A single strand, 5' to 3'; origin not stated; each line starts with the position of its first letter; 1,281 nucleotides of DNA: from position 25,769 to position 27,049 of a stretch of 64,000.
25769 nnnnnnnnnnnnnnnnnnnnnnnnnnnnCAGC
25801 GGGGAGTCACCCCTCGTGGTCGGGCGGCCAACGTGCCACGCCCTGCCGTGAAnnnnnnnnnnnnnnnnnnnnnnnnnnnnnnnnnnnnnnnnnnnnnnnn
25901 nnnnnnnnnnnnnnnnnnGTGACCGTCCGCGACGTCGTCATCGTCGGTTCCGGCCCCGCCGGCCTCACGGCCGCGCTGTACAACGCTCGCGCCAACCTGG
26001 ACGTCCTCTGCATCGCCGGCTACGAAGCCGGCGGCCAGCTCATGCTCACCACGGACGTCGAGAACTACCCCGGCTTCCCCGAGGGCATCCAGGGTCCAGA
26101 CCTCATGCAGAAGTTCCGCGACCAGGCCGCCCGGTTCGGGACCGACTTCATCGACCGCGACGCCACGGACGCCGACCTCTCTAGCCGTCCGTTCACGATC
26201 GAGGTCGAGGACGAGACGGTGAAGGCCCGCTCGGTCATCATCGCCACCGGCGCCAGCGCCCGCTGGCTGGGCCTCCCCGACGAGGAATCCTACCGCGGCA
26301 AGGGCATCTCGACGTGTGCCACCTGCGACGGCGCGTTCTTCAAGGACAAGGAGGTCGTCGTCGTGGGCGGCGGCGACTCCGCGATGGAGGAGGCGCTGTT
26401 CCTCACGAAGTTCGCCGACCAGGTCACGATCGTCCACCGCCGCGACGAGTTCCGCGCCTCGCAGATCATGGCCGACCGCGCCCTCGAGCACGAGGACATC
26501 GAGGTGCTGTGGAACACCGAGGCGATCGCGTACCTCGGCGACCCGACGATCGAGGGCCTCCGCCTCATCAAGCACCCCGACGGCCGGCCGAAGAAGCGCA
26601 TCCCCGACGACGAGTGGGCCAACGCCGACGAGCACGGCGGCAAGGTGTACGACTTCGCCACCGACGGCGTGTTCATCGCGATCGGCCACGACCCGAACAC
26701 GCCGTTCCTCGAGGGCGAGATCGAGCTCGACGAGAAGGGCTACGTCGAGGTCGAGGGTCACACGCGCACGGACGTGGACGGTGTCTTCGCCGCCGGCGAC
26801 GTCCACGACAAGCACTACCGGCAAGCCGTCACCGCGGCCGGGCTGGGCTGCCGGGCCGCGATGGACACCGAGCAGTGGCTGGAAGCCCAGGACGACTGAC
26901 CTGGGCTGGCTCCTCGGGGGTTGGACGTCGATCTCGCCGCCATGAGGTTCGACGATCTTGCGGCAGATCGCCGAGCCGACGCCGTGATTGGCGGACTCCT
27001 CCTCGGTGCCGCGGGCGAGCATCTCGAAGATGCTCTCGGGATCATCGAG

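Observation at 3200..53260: Synthesis: a genome-wide hairpin-cassette accretion process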

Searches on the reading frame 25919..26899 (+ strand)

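Call 70: search_protein_families(library=pfam, proteins=[window:25919-26899:+], max_evalue=0.001)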
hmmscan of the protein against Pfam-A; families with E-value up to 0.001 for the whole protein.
window:25919-26899:+ (326 aa): 13 families
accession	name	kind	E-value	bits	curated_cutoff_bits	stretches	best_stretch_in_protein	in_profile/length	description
PF07992.20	Pyr_redox_2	-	4.2e-52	177.8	26.1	1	5-307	2-288/291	Pyridine nucleotide-disulphide oxidoreductase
PF13738.12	Pyr_redox_3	-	4.2e-20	72.7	30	1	90-293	112-305/305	Pyridine nucleotide-disulphide oxidoreductase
PF00070.33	Pyr_redox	-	1.7e-17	64.2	22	1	146-208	2-69/82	Pyridine nucleotide-disulphide oxidoreductase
PF00890.30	FAD_binding_2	-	6.4e-10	39.2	20.4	1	5-40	1-37/414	FAD binding domain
PF01266.30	DAO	-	1.1e-07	32.1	27.9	0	5-38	1-35/353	FAD dependent oxidoreductase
PF03486.20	HI0933_like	-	7.5e-07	29.3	50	0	5-39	2-36/244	HI0933-like protein Rossmann domain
PF13241.12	NAD_binding_7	-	2e-06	28.8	22.1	0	141-195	5-60/104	Putative NAD(P)-binding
PF01946.23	Thi4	-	3.8e-06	26.8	26.2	1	3-32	17-47/235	Thi4 family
PF12831.13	FAD_oxidored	-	6.2e-06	26.2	27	1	5-50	1-50/416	FAD dependent oxidoreductase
PF01134.28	GIDA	-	2.2e-05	24.2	22.1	0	5-32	1-28/391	Glucose inhibited division protein A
PF13450.12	NAD_binding_8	-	0.00015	22.4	21.9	0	8-40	1-34/68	NAD(P)-binding Rossmann-like domain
PF01494.25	FAD_binding_3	-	0.00017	21.4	22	0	5-32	3-30/349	FAD binding domain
PF13434.12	Lys_Orn_oxgnase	-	0.0009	18.9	21.3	0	90-181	130-228/339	L-lysine 6-monooxygenase/L-ornithine 5-monooxygenase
